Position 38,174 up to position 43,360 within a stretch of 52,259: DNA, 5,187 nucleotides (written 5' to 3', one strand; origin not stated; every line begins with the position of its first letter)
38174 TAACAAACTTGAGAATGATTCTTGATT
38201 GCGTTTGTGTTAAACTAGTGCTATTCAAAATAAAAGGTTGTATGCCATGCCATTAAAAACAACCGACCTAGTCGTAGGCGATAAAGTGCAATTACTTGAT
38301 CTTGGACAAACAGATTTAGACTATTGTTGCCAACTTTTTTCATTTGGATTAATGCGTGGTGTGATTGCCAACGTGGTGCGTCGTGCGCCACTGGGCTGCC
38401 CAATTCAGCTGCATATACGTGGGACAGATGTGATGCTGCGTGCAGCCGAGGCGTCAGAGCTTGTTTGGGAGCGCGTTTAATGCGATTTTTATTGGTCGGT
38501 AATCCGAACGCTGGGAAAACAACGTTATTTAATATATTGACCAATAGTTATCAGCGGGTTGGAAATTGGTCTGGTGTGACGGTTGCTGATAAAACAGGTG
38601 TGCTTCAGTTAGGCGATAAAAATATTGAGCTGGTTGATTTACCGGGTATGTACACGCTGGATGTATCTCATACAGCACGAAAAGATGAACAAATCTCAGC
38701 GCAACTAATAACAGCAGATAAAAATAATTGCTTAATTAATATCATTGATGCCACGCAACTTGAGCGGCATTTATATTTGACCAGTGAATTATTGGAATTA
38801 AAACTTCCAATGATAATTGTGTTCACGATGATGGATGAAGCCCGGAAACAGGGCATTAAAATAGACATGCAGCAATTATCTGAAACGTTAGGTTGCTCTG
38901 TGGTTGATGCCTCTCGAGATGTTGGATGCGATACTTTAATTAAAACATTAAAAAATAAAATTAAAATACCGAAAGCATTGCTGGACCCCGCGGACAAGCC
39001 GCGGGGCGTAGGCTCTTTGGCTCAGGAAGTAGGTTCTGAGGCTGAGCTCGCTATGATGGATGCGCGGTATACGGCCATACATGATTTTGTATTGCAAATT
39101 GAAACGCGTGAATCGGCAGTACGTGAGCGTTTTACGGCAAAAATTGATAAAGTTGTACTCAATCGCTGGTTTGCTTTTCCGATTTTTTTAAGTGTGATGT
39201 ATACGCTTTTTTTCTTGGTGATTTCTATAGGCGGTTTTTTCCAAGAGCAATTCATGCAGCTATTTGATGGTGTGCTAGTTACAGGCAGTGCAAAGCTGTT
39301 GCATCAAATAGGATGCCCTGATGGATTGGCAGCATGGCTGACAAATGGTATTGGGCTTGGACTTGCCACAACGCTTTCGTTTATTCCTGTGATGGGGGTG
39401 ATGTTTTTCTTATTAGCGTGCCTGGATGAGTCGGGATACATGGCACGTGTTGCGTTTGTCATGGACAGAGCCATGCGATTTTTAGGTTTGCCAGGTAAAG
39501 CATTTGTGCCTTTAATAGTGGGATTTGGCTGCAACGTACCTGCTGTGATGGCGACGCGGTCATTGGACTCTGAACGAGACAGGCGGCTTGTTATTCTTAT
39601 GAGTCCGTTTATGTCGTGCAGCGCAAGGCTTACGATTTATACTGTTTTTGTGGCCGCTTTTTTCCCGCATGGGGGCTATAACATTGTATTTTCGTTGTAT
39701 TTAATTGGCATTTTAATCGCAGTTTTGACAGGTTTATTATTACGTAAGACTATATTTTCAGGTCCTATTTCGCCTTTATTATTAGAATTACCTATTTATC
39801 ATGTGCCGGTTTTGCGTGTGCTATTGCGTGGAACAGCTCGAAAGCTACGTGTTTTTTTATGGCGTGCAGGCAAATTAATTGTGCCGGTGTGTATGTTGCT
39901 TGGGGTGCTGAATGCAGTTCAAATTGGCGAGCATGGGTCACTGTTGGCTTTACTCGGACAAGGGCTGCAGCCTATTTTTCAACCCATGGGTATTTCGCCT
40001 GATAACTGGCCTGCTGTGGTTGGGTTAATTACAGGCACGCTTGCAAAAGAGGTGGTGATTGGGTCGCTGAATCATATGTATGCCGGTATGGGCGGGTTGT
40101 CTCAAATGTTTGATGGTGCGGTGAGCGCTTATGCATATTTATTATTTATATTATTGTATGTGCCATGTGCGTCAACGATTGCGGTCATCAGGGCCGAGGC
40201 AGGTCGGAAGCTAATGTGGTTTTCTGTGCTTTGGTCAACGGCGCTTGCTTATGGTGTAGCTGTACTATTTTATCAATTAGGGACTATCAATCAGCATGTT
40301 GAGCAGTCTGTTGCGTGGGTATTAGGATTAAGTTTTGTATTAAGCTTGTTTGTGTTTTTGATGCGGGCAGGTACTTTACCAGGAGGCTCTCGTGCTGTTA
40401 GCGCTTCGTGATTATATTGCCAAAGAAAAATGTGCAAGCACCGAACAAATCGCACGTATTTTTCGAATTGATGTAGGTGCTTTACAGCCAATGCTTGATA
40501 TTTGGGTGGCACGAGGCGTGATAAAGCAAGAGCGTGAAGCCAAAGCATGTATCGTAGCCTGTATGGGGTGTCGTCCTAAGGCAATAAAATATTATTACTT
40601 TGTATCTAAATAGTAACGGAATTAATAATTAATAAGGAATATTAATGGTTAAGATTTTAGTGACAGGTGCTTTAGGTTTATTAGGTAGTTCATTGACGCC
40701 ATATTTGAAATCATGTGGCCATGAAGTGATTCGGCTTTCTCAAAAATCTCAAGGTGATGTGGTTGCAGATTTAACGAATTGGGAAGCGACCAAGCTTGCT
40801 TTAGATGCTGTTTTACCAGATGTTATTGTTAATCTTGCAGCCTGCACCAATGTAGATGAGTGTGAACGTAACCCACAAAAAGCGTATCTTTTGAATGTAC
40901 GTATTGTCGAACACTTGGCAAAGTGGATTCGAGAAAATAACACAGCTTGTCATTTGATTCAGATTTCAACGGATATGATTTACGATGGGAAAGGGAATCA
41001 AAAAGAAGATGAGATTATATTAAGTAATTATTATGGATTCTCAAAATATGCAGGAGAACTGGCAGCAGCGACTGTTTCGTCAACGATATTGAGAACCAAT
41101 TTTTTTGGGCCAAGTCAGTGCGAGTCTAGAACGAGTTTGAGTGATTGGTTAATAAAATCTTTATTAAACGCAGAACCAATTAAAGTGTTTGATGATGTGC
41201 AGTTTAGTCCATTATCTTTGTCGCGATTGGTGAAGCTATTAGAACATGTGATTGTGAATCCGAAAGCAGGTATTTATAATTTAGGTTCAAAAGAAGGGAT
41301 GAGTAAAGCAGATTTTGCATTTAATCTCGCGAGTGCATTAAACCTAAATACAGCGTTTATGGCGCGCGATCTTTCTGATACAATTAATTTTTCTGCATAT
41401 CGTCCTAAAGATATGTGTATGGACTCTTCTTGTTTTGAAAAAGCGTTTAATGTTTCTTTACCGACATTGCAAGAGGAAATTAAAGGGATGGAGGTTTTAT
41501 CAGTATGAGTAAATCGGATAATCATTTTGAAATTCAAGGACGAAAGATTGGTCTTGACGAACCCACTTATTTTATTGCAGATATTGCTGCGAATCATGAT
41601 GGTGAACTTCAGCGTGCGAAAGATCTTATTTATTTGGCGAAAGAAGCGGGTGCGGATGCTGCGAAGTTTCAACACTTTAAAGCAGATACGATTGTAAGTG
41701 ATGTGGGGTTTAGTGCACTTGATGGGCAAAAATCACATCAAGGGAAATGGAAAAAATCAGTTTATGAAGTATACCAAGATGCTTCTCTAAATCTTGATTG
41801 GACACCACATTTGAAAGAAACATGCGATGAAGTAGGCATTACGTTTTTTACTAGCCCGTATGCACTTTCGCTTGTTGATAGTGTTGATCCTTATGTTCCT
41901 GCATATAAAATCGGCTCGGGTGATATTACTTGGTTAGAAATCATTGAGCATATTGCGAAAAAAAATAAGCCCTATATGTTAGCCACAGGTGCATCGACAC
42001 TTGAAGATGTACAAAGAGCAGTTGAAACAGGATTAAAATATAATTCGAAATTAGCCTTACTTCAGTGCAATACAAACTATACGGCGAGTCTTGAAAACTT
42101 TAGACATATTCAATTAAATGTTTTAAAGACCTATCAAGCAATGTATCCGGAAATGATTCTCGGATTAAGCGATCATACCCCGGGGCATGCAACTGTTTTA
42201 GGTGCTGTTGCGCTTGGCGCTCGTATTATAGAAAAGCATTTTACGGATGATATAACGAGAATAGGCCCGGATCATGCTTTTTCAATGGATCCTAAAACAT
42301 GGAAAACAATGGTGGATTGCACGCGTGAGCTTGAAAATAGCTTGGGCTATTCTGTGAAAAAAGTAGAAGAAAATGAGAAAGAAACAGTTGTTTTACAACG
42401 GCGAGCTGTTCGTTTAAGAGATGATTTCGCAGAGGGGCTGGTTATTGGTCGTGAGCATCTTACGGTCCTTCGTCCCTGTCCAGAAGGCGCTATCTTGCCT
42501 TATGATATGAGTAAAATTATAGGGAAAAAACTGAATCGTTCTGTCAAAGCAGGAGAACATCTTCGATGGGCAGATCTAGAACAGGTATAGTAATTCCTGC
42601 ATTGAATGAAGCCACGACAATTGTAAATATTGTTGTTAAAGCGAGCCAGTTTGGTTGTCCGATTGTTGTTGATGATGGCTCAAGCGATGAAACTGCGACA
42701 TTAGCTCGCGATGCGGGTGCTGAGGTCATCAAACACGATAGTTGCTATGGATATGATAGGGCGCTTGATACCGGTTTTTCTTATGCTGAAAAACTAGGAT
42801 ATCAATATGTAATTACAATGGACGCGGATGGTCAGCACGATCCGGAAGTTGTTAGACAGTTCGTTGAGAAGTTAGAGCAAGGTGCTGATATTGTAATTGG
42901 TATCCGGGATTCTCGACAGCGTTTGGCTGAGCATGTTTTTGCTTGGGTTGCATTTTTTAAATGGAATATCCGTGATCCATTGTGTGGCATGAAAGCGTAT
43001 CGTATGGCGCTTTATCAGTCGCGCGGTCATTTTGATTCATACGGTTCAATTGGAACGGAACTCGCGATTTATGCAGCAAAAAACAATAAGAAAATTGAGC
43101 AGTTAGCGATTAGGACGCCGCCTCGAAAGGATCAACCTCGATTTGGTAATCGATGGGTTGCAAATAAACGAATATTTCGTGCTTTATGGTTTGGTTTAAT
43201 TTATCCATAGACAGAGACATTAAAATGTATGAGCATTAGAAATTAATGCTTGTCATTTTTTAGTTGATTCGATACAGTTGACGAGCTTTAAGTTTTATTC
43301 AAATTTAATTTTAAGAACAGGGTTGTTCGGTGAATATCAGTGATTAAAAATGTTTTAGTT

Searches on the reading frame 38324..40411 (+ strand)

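Call 33: search_protein_families(library=pfam, proteins=[window:38324-40411:+], max_evalue=0.0001)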
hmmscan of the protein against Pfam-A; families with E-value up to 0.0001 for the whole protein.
window:38324-40411:+ (695 aa): 5 families
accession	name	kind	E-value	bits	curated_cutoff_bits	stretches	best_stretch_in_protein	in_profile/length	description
PF02421.24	FeoB_N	-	5.9e-54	182.2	27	1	54-206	2-153/156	Ferrous iron transport protein B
PF07670.19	Gate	-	4.6e-41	139.9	29.6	2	351-445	2-103/104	Nucleoside recognition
PF01926.29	MMR_HSR1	-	1.1e-18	67.8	21.9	1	55-168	2-112/113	50S ribosome-binding GTPase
PF07664.17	FeoB_C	-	4.3e-15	55.6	26.6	1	455-505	1-52/54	Ferrous iron transport protein B C terminus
PF09439.16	SRPRB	-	3.7e-07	30.1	25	1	54-157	5-96/178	Signal recognition particle receptor beta subunit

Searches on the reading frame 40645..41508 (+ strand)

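Call 33: search_protein_families(library=pfam, proteins=[window:40645-41508:+], max_evalue=0.0001)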
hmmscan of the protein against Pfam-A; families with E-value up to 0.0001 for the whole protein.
window:40645-41508:+ (287 aa): 4 families
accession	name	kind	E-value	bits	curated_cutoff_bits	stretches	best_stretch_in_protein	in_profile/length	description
PF04321.23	RmlD_sub_bind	-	2.7e-39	135.4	27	1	3-281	2-280/287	RmlD substrate binding domain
PF01370.27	Epimerase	-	1.5e-23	84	20.9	1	4-184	1-204/240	NAD dependent epimerase/dehydratase family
PF16363.11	GDP_Man_Dehyd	-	1.4e-10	41.6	27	1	5-141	1-164/332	GDP-mannose 4,6 dehydratase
PF02719.21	Polysacc_synt_2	-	5e-06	26.3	20.2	1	38-111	58-130/293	Polysaccharide biosynthesis protein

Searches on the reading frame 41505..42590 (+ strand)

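Call 33: search_protein_families(library=pfam, proteins=[window:41505-42590:+], max_evalue=0.0001)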
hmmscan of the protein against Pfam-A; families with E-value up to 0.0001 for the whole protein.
window:41505-42590:+ (361 aa): 2 families
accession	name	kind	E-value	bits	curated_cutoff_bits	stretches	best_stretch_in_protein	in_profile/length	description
PF03102.20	NeuB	-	6.5e-71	239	22.1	1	41-284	1-240/241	NeuB family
PF08666.17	SAF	-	6e-08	33.6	21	1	311-359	13-63/63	SAF domain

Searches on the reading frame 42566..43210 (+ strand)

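Call 33: search_protein_families(library=pfam, proteins=[window:42566-43210:+], max_evalue=0.0001)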
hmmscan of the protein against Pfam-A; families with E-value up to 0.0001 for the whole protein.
window:42566-43210:+ (214 aa): 1 family
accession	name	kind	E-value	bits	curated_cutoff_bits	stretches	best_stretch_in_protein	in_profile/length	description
PF00535.33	Glycos_transf_2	-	3.5e-19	69.8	23.3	1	8-118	2-119/168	Glycosyl transferase family 2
